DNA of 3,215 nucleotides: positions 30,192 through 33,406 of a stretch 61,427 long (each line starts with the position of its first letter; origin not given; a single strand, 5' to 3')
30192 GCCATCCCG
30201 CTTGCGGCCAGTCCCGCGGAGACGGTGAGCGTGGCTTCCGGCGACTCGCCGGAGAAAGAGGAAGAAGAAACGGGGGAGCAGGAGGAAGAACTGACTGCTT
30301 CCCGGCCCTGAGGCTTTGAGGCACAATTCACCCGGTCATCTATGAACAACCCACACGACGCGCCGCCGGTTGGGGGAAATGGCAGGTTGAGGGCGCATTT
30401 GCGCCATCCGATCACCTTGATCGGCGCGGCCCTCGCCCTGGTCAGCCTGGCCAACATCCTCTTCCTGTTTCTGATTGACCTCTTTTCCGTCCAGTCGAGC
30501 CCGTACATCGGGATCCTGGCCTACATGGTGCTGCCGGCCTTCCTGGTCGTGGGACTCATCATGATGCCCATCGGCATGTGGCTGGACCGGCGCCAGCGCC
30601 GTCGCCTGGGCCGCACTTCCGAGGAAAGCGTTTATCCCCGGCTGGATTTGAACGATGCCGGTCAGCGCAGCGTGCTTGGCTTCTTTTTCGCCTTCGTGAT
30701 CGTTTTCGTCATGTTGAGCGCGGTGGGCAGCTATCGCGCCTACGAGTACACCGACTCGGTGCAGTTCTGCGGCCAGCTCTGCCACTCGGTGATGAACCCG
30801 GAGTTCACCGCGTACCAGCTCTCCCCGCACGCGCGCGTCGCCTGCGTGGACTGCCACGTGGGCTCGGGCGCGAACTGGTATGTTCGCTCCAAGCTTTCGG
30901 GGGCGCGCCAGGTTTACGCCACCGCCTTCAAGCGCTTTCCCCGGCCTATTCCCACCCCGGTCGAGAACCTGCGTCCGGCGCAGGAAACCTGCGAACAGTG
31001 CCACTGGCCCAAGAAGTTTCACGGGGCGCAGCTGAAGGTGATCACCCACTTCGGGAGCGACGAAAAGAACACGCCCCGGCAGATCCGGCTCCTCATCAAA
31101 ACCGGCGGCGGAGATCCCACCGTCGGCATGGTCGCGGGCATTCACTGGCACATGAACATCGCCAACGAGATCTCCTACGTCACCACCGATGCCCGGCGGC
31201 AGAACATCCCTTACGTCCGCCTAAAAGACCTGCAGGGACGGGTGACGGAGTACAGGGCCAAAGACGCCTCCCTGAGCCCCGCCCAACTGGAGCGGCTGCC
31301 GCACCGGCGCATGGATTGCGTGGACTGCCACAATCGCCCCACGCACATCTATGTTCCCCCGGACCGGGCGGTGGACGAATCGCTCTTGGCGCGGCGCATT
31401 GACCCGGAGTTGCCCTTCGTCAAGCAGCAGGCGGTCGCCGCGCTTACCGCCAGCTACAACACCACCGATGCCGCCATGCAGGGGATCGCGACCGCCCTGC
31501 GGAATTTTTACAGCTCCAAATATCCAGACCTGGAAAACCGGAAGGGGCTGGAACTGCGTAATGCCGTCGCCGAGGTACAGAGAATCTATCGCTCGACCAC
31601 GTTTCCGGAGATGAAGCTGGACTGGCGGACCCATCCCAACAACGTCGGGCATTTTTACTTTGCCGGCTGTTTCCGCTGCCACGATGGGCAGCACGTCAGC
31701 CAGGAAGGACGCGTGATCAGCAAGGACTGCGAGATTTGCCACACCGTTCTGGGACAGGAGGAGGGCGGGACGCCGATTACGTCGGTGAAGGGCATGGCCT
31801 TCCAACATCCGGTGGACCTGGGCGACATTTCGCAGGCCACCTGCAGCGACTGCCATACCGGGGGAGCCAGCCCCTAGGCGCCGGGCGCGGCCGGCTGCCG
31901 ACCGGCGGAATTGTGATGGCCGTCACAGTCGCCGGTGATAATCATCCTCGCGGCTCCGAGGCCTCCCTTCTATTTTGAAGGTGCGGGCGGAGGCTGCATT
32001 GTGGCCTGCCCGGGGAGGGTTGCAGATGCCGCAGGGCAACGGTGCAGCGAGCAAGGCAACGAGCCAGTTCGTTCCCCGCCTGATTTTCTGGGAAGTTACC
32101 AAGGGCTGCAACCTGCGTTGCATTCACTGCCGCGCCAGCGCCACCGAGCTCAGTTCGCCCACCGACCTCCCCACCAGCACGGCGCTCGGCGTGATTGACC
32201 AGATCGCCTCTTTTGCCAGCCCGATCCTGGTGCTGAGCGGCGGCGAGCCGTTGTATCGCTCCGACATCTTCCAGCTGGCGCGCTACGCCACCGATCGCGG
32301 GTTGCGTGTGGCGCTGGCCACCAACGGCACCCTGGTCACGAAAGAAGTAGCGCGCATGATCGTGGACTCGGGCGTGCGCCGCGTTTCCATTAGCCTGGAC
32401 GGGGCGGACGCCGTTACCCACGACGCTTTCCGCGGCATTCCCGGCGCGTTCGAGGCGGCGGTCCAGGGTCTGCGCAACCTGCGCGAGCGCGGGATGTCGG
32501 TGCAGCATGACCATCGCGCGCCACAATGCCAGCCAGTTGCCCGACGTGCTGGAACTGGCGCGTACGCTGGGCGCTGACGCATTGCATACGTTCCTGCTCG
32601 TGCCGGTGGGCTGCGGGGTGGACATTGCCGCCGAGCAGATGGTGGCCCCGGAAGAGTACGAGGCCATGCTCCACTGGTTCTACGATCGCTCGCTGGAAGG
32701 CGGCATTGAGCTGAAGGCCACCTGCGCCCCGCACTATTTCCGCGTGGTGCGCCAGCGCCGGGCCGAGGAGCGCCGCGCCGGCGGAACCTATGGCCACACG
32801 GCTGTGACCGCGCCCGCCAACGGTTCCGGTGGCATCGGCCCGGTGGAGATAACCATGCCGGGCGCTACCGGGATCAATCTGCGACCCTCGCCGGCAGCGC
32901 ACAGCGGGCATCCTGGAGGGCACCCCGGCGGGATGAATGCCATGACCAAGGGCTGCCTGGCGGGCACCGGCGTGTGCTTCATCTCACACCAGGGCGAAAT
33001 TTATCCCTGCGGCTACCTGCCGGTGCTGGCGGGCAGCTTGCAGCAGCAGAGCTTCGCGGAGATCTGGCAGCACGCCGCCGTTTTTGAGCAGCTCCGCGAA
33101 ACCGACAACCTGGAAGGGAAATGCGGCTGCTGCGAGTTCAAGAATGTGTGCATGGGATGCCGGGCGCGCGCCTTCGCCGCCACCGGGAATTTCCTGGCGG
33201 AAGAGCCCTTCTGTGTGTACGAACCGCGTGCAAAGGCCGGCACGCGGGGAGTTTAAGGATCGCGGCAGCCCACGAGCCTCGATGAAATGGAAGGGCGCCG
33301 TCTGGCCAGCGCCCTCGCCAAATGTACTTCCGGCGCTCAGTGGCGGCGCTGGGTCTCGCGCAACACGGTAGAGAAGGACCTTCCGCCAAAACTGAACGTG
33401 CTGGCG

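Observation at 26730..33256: Candidate Crp/Fnr-gated multihaem electron-transfer module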

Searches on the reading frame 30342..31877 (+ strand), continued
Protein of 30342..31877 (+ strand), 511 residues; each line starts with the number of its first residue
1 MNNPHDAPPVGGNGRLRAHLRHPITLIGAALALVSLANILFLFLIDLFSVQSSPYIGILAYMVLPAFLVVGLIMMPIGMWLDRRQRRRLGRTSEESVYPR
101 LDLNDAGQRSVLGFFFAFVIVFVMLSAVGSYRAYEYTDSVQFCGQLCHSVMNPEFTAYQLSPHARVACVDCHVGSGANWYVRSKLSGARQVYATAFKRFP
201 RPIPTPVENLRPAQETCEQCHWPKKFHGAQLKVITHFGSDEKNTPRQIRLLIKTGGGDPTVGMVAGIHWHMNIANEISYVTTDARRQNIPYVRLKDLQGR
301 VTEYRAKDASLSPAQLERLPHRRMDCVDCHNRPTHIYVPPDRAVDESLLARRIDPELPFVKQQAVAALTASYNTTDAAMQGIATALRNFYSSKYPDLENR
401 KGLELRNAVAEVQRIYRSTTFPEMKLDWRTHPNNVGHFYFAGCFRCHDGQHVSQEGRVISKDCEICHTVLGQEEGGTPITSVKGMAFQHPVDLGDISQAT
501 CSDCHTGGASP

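Call 33: find_related_loci(query=window:30342-31877:+, collection=genome_contigs, flank=10000)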
Query window:30342-31877:+ (511 aa) in genome_contigs; peptide patterns used: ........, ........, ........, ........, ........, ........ (x = any residue, [..] = any of these).
599 stretches matched a pattern (row limit reached: there are more); 594 encode a relative of the query (tblastn E <= 1e-3); the best 80 are kept; 80 distinct loci.
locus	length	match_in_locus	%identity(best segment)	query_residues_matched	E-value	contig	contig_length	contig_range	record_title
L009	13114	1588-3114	69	2-511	0e+0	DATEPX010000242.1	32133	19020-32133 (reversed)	MAG TPA_asm: Terriglobales bacterium isolate SMAG_U9032 k141_3185026, whole genome shotgun sequence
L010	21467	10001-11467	74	22-511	0e+0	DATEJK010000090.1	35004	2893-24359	MAG TPA_asm: Terriglobales bacterium isolate SMAG_U8862 k141_343445, whole genome shotgun sequence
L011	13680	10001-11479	75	15-508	0e+0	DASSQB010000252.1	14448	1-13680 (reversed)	MAG TPA_asm: Terriglobales bacterium isolate SMAG_U449 k141_1050203, whole genome shotgun sequence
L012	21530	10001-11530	67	1-509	0e+0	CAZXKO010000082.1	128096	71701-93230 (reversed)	MAG TPA_asm: uncultured Acidobacteriaceae bacterium isolate binchicken_co279_231 genome assembly, contig: k141_5015317,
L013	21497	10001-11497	67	6-506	0e+0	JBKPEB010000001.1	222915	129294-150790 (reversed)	MAG: Acidobacteriota bacterium isolate GB_EKS_MAG_00009 GB_EKS_000001213107, whole genome shotgun sequence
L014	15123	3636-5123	68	15-511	0e+0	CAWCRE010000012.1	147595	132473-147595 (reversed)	MAG: Terriglobia bacterium isolate MFD01213.bin.2.134 genome assembly, contig: contig_49511, whole genome shotgun sequen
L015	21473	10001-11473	69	20-511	0e+0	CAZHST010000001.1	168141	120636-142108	MAG TPA_asm: uncultured bacterium isolate binchicken_co30_163 genome assembly, contig: NODE_103_length_168141_cov_18.311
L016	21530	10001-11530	68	2-511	0e+0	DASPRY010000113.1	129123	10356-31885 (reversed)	MAG TPA_asm: Terriglobales bacterium isolate SMAG_U12237 k141_1687854, whole genome shotgun sequence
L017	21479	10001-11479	67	15-511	0e+0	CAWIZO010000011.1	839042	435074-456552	MAG: Terriglobia bacterium isolate MFD00964.bin.1.268 genome assembly, contig: contig_82199, whole genome shotgun sequen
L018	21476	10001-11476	67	15-511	0e+0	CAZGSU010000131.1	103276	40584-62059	MAG TPA_asm: uncultured Acidobacteriaceae bacterium isolate binchicken_co279_156 genome assembly, contig: k141_5044430,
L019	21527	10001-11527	66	6-511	0e+0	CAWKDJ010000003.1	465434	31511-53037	MAG: uncultured Acidobacteriaceae bacterium isolate MFD05512.bin.2.36 genome assembly, contig: contig_16652, whole genom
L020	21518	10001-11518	64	1-511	0e+0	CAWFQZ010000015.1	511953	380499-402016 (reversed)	MAG: uncultured Acidobacteriota bacterium isolate MFD00964.bin.1.254 genome assembly, contig: contig_24755, whole genome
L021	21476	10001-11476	67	15-511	0e+0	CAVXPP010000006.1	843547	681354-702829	MAG: uncultured Acidobacteriota bacterium isolate MFD05502.bin.1.167 genome assembly, contig: contig_5276, whole genome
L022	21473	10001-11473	66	16-511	0e+0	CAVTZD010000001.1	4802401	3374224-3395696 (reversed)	MAG: uncultured Acidobacteriaceae bacterium isolate MFD09286.bin.1.46 genome assembly, contig: contig_23465, whole genom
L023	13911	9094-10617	64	2-511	0e+0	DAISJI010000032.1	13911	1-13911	MAG TPA_asm: Terriglobales bacterium isolate CTOTU10865 NODE_1040_length_13911_cov_17.066902, whole genome shotgun seque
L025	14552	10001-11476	64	16-511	0e+0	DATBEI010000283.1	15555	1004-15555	MAG TPA_asm: Candidatus Sulfotelmatobacter sp. isolate SMAG_U5833 k141_3552532, whole genome shotgun sequence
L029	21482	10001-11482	63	15-511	0e+0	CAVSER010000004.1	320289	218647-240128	MAG: Terriglobia bacterium isolate MFD01872.bin.1.72 genome assembly, contig: contig_168292, whole genome shotgun sequen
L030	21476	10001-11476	64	15-511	0e+0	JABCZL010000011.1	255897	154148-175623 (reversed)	MAG: Acidobacteria bacterium isolate Inc-BW-C-12-M_MAG51 Ga0210394_10000064, whole genome shotgun sequence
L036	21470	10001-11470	62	17-511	0e+0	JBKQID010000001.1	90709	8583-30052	MAG: Candidatus Sulfotelmatobacter sp. isolate BAr1A1B1C__bin_42 BAr1A1B1C_000000002428, whole genome shotgun sequence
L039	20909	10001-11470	63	17-511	0e+0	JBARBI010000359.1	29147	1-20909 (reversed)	MAG: Candidatus Sulfotelmatobacter sp. isolate MFD05764_ilm_asm_bin279 k127_1650883, whole genome shotgun sequence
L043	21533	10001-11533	60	1-511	0e+0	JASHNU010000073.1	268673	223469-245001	MAG: Candidatus Sulfotelmatobacter sp. isolate JOPF005 JOPF_N07C_contig_205028, whole genome shotgun sequence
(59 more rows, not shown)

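Call 46: search_protein_families(library=pfam, proteins=[L029:7567-7899:+, L036:14419-18051:+, L025:5203-5616:-, L020:1936-4707:+, L013:4699-5559:-, L043:11651-12559:-, L030:5524-6933:-, L039:4295-5842:-], max_evalue=0.001)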
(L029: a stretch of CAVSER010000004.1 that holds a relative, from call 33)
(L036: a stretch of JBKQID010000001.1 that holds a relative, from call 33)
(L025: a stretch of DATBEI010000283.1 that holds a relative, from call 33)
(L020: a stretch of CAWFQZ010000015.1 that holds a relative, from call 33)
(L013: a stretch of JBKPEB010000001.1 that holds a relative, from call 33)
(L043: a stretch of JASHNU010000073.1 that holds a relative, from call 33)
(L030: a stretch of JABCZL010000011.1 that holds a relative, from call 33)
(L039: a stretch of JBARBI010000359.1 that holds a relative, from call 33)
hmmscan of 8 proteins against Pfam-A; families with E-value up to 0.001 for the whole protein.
L029:7567-7899:+ (110 aa): 2 families
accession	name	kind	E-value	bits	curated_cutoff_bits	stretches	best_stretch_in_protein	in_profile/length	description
PF13442.11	Cytochrome_CBB3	-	1.8e-16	60.7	27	1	28-104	3-68/68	Cytochrome C oxidase, cbb3-type, subunit III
PF00034.26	Cytochrom_C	-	7.3e-11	43.7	21.3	1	30-107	3-89/90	Cytochrome c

L036:14419-18051:+ (1210 aa): 16 families
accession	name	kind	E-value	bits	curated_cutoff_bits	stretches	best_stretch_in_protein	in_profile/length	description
PF01855.24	POR_N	-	5.5e-84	281.9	27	1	18-248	2-230/231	Pyruvate flavodoxin/ferredoxin oxidoreductase, thiamine diP-bdg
PF01558.24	POR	-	5.7e-31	108.4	27.4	1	434-616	1-171/173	Pyruvate ferredoxin/flavodoxin oxidoreductase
PF10371.14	EKR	-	1.5e-19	70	27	1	639-685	9-55/55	Domain of unknown function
PF17147.9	PFOR_II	-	5.9e-14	52.7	27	1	270-352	1-81/102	Pyruvate:ferredoxin oxidoreductase core domain II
PF12838.12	Fer4_7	-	4.2e-11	43.6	27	1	696-765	2-51/52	4Fe-4S dicluster domain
PF12837.12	Fer4_6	-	1.8e-10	40.7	25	1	688-711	1-24/24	4Fe-4S binding domain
PF13237.11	Fer4_10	-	5.6e-10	39.4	25.5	2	692-763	5-53/53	4Fe-4S dicluster domain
PF00037.32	Fer4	-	4.9e-09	36.1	21.1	2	690-712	2-24/24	4Fe-4S binding domain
PF13484.11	Fer4_16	-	5.8e-08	33.8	30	1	696-764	2-65/66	4Fe-4S double cluster binding domain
PF02775.26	TPP_enzyme_C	-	1.3e-07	31.9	21.9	1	968-1080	46-150/151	Thiamine pyrophosphate enzyme, C-terminal TPP binding domain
PF14697.11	Fer4_21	-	3.2e-07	30.8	35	1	693-766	5-55/59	4Fe-4S dicluster domain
PF12797.12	Fer4_2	-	5.8e-07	29.5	24.5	0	688-707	2-21/22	4Fe-4S binding domain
PF13183.11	Fer4_8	-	1.2e-06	29.4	27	1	694-765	3-67/68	4Fe-4S dicluster domain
PF13187.11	Fer4_9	-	4.4e-06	27.1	27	1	696-765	2-50/52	4Fe-4S dicluster domain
PF12800.12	Fer4_4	-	0.00011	22.7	24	0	749-764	1-16/17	4Fe-4S binding domain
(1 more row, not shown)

L025:5203-5616:- (137 aa): 0 families

L020:1936-4707:+ (923 aa): 7 families
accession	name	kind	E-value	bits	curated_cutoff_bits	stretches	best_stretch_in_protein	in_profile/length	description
PF13549.11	ATP-grasp_5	-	7.6e-85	284.2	27.6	1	505-724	3-221/221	ATP-grasp domain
PF13607.11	Succ_CoA_lig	-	3.3e-54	182.8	27.4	1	175-312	1-138/138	Succinyl-CoA ligase like flavodoxin domain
PF13380.12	CoA_binding_2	-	4.1e-21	76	22.8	1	33-159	1-115/116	CoA binding domain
PF02629.25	CoA_binding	-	3.6e-11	44.1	22.3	1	33-123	4-97/97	CoA binding domain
PF13302.13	Acetyltransf_3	-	1.3e-10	42.6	25.4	1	758-900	2-138/138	Acetyltransferase (GNAT) domain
PF19045.5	Ligase_CoA_2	-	3.5e-08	34.1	23.7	1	325-458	3-141/162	Ligase-CoA domain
PF00583.31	Acetyltransf_1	-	9.1e-06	26.4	20.7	1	811-899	31-116/116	Acetyltransferase (GNAT) family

L013:4699-5559:- (286 aa): 1 family
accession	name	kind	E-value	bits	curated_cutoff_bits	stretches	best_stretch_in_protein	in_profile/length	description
PF03544.19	TonB_C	-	1.7e-20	73.7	24.6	1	207-282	2-79/79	Gram-negative bacterial TonB protein C-terminal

L043:11651-12559:- (302 aa): 1 family
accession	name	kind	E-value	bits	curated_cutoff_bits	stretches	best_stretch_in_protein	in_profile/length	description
PF00582.32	Usp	-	5.9e-49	166.7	24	2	13-145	3-140/141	Universal stress protein family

L030:5524-6933:- (469 aa): 0 families

L039:4295-5842:- (515 aa): 0 families

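Call 64: search_protein_families(library=ncbifam, proteins=[L030:5524-6933:-, L039:4295-5842:-, L025:5203-5616:-, L029:7567-7899:+], max_evalue=0.01)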
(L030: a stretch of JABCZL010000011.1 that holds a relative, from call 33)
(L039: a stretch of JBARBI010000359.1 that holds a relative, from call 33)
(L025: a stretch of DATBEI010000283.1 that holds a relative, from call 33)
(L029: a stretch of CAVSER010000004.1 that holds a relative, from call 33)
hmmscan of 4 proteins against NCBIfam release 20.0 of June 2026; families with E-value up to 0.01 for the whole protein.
L030:5524-6933:- (469 aa): 0 families

L039:4295-5842:- (515 aa): 0 families

L025:5203-5616:- (137 aa): 0 families

L029:7567-7899:+ (110 aa): 14 families
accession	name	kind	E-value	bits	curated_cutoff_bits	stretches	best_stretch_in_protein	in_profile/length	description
NF045930.1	Cytc6PetJCyano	equivalog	3e-13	49.7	135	1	9-106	6-104/110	cytochrome c6 PetJ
TIGR00782.1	ccoP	equivalog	3e-11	43.2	179.95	1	25-109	200-283/285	cytochrome-c oxidase, cbb3-type subunit III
NF050122.1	bc1_QcrC_actin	exception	5.6e-08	32.4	200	1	31-107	139-211/253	cytochrome bc1 complex diheme cytochrome c subunit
NF011054.0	PRK14486.1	equivalog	8.7e-08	32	447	1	25-107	213-290/294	putative bifunctional cbb3-type cytochrome c oxidase subunit II/cytochrome c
NF045773.1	cytochro_C550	exception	1.5e-07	31.3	125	1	26-104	47-116/118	cytochrome c550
NF045774.1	cytochro_C551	exception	1.1e-06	28.6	118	1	24-104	35-106/110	cytochrome c551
NF052248.1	SorU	equivalog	1.5e-06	28.3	100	1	36-104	10-72/72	SorU family sulfite dehydrogenase c-type cytochrome subunit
TIGR03872.1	cytochrome_MoxG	equivalog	4.3e-05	23.7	147.8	1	24-108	40-122/133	cytochrome c(L), periplasmic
TIGR03874.1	4cys_cytochr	equivalog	0.00019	21.2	161.75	1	34-56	39-61/143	c-type cytochrome, methanol metabolism-related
TIGR04494.1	c550_PedF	equivalog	0.0012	18.7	122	1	32-105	55-128/133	cytochrome c-550 PedF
TIGR03806.1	chp_HNE_0200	subfamily_domain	0.0012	18.1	313.3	1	23-63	205-245/314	SO2930 family diheme c-type cytochrome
TIGR02603.1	CxxCH_TIGR02603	domain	0.0021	18.1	68.15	0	33-56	8-31/134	putative heme-binding domain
NF043008.1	Cyt550_Brdyrhiz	equivalog_domain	0.0073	16.4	240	0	8-107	4-124/131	cytochrome c-550 CycA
TIGR04485.1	thiosulf_SoxX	equivalog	0.0077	16.9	61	0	36-104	2-75/78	sulfur oxidation c-type cytochrome SoxX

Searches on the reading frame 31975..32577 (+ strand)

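Call 4: search_protein_families(library=pfam, proteins=[window:31975-32577:+], max_evalue=0.01)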
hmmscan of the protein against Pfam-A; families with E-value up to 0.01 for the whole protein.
window:31975-32577:+ (200 aa): 2 families
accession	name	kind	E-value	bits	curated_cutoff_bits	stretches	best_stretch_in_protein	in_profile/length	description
PF04055.27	Radical_SAM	-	1.7e-24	87.3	29.5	1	40-175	2-142/166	Radical SAM superfamily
PF13353.11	Fer4_12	-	3.2e-05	24.7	22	1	39-124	11-97/137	4Fe-4S single cluster domain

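Call 6: search_protein_families(library=ncbifam, proteins=[window:31975-32577:+], max_evalue=0.001)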
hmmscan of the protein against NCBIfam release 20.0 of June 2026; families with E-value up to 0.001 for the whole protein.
window:31975-32577:+ (200 aa): 72 families (the best 25 are shown)
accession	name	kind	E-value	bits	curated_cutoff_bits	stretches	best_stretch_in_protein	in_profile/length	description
TIGR04545.1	rSAM_ahbD_hemeb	equivalog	1.4e-56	192.4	500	1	36-177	1-142/339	heme b synthase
TIGR04053.2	TIGR04053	equivalog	2.6e-45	155.3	395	1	34-177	7-153/366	TIGR04053 family radical SAM/SPASM domain-containing protein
TIGR04546.1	rSAM_ahbC_deAc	equivalog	2.7e-43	148.2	650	1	36-176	40-179/390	12,18-didecarboxysiroheme deacetylase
TIGR04054.1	rSAM_NirJ1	equivalog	5.7e-41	140.4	650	1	28-176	29-176/387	putative heme d1 biosynthesis radical SAM protein NirJ1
TIGR04055.1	rSAM_NirJ2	equivalog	2e-39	136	500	1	36-177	1-141/326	putative heme d1 biosynthesis radical SAM protein NirJ2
TIGR04347.1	pseudo_SAM_Halo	equivalog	6.8e-38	130.9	525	1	36-174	39-176/390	TIGR04347 family pseudo-SAM/SPASM protein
TIGR04051.1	rSAM_NirJ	equivalog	7.6e-38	130.4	515.45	1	37-176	4-142/354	heme d1 biosynthesis radical SAM protein NirJ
NF045574.1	sacti_mat_StsB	exception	6.1e-31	107.8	625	1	35-180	96-239/466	StsB family radical SAM/SPASM domain sactipeptide maturase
TIGR03962.1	mycofact_rSAM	equivalog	1e-29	103.8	265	1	34-175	11-150/339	mycofactocin radical SAM maturase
TIGR04133.1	rSAM_w_lipo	hypoth_equivalog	2.3e-27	95.9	425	1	35-170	24-161/350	TIGR04133 family radical SAM/SPASM protein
TIGR04251.1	SCM_rSAM_ScmF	equivalog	3.6e-27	95.7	400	1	36-177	5-149/353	SynChlorMet cassette radical SAM/SPASM protein ScmF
TIGR03913.1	rad_SAM_trio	equivalog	5.1e-27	94.4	591.75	1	30-177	14-159/477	GDL motif peptide-associated radical SAM/SPASM maturase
TIGR04303.1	GeoRSP_rSAM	equivalog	2e-25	90.1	400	1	34-175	4-142/325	GeoRSP system radical SAM/SPASM protein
TIGR04103.1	rSAM_nif11_3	equivalog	2.6e-24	85.6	725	1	37-176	7-144/412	nif11-class peptide radical SAM maturase 3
TIGR04250.1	SCM_rSAM_ScmE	equivalog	4.6e-24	85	400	1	34-176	2-144/358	SynChlorMet cassette radical SAM/SPASM protein ScmE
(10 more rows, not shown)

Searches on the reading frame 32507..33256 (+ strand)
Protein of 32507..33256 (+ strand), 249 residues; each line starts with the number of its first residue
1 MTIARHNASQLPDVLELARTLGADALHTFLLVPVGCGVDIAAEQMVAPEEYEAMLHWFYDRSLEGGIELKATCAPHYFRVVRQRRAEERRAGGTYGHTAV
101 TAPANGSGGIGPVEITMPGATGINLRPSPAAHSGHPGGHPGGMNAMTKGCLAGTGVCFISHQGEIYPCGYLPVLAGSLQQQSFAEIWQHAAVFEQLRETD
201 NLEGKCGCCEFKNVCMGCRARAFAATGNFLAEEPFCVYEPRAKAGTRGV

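Call 4: search_protein_families(library=pfam, proteins=[window:32507-33256:+], max_evalue=0.01)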
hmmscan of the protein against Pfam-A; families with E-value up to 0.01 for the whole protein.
window:32507-33256:+ (249 aa): 1 family
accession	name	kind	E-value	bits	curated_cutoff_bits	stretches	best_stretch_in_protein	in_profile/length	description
PF13186.11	SPASM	-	7.3e-09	36.2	21.5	1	150-209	1-66/67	Iron-sulfur cluster-binding domain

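Call 6: search_protein_families(library=ncbifam, proteins=[window:32507-33256:+], max_evalue=0.001)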
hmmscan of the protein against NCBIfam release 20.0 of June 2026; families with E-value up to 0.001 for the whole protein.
window:32507-33256:+ (249 aa): 26 families (the best 25 are shown)
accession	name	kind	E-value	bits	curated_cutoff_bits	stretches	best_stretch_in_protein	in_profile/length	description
TIGR04545.1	rSAM_ahbD_hemeb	equivalog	2.9e-78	263.7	500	2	141-240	240-339/339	heme b synthase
TIGR04053.2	TIGR04053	equivalog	6.6e-52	177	395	2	144-240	270-366/366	TIGR04053 family radical SAM/SPASM domain-containing protein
TIGR04055.1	rSAM_NirJ2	equivalog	8.4e-47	160.3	500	2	144-239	230-325/326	putative heme d1 biosynthesis radical SAM protein NirJ2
TIGR04303.1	GeoRSP_rSAM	equivalog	8.4e-18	65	400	1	144-236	232-324/325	GeoRSP system radical SAM/SPASM protein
NF050035.1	rSAM_WgK_link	exception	1.6e-17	63.5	650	1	149-240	268-365/367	radical SAM/SPASM peptide maturase WgkB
TIGR04051.1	rSAM_NirJ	equivalog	7.1e-16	58.1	515.45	1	149-237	254-347/354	heme d1 biosynthesis radical SAM protein NirJ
TIGR03962.1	mycofact_rSAM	equivalog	2.6e-14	53.1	265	1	149-240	240-335/339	mycofactocin radical SAM maturase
TIGR02109.1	PQQ_syn_pqqE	equivalog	2.1e-12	46.7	381.35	1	146-242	233-336/358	pyrroloquinoline quinone biosynthesis protein PqqE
TIGR04340.1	rSAM_ACGX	hypoth_equivalog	4.4e-12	45.9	400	1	146-237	249-338/341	radical SAM/SPASM domain protein, ACGX system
TIGR04546.1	rSAM_ahbC_deAc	equivalog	1.8e-11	43.5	650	1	145-237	287-384/390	12,18-didecarboxysiroheme deacetylase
TIGR04054.1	rSAM_NirJ1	equivalog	2.8e-11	42.7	650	1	152-237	291-381/387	putative heme d1 biosynthesis radical SAM protein NirJ1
TIGR04347.1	pseudo_SAM_Halo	equivalog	5.5e-11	42.3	525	1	151-239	293-386/390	TIGR04347 family pseudo-SAM/SPASM protein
TIGR04085.1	rSAM_more_4Fe4S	domain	6.3e-10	39.4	27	1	150-236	1-93/93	SPASM domain-containing protein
TIGR04251.1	SCM_rSAM_ScmF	equivalog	1.3e-09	38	400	1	176-236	276-339/353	SynChlorMet cassette radical SAM/SPASM protein ScmF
TIGR04304.1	GeoRSP_SPASM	equivalog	2.4e-09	36.8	300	1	148-236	203-292/293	GeoRSP system SPASM domain protein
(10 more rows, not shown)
